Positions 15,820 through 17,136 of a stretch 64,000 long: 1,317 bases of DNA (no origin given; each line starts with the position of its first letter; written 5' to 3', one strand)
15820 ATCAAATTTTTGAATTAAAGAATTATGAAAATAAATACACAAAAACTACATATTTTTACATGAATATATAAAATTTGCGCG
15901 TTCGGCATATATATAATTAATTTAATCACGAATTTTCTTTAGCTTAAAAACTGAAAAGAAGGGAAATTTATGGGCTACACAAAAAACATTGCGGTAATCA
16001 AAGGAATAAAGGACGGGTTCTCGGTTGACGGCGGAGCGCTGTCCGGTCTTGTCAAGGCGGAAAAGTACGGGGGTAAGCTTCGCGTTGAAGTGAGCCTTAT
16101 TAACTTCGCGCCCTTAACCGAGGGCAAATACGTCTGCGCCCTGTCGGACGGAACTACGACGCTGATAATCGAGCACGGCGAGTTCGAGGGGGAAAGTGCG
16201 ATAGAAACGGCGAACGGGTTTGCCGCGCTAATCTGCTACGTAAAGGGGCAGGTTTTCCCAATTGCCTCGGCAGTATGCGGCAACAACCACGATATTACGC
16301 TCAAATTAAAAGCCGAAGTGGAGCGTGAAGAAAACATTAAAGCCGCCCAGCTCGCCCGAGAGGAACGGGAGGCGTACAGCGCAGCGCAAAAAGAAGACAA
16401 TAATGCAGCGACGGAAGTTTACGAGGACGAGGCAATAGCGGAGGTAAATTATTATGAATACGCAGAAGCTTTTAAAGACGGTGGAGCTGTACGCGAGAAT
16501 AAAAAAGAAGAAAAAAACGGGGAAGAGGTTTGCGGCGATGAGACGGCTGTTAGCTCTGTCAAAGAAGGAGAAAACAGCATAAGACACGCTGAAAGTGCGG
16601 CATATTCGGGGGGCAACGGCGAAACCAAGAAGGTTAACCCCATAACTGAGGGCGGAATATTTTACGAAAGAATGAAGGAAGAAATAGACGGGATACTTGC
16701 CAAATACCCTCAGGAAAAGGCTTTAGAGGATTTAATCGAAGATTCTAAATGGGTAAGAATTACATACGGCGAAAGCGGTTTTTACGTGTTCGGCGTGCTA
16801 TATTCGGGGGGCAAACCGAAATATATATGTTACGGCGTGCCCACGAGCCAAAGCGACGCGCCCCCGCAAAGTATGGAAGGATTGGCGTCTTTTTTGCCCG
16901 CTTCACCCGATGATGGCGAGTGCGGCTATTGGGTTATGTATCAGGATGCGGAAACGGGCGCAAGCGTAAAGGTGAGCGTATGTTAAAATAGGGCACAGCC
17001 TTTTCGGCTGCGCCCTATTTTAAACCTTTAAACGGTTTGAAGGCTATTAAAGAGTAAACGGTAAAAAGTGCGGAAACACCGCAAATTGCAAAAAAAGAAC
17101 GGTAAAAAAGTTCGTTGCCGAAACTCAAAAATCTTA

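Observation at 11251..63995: Dense family of short dispersed repeats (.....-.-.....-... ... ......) sitting on gene ends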

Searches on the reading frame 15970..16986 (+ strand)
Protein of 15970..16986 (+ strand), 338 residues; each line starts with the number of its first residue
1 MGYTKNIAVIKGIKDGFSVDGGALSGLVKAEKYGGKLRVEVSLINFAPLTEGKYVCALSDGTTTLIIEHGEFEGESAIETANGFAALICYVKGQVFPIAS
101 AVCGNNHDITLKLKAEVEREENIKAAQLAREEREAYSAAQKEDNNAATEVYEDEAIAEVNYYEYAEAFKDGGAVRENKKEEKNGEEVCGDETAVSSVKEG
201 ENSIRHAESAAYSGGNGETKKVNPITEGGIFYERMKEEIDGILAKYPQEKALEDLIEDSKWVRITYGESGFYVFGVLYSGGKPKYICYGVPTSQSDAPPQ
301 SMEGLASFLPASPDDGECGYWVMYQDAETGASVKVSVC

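Call 35: search_protein_families(library=pfam, proteins=[window:15970-16986:+])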
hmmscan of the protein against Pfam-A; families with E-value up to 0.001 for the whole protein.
window:15970-16986:+ (338 aa): 0 families
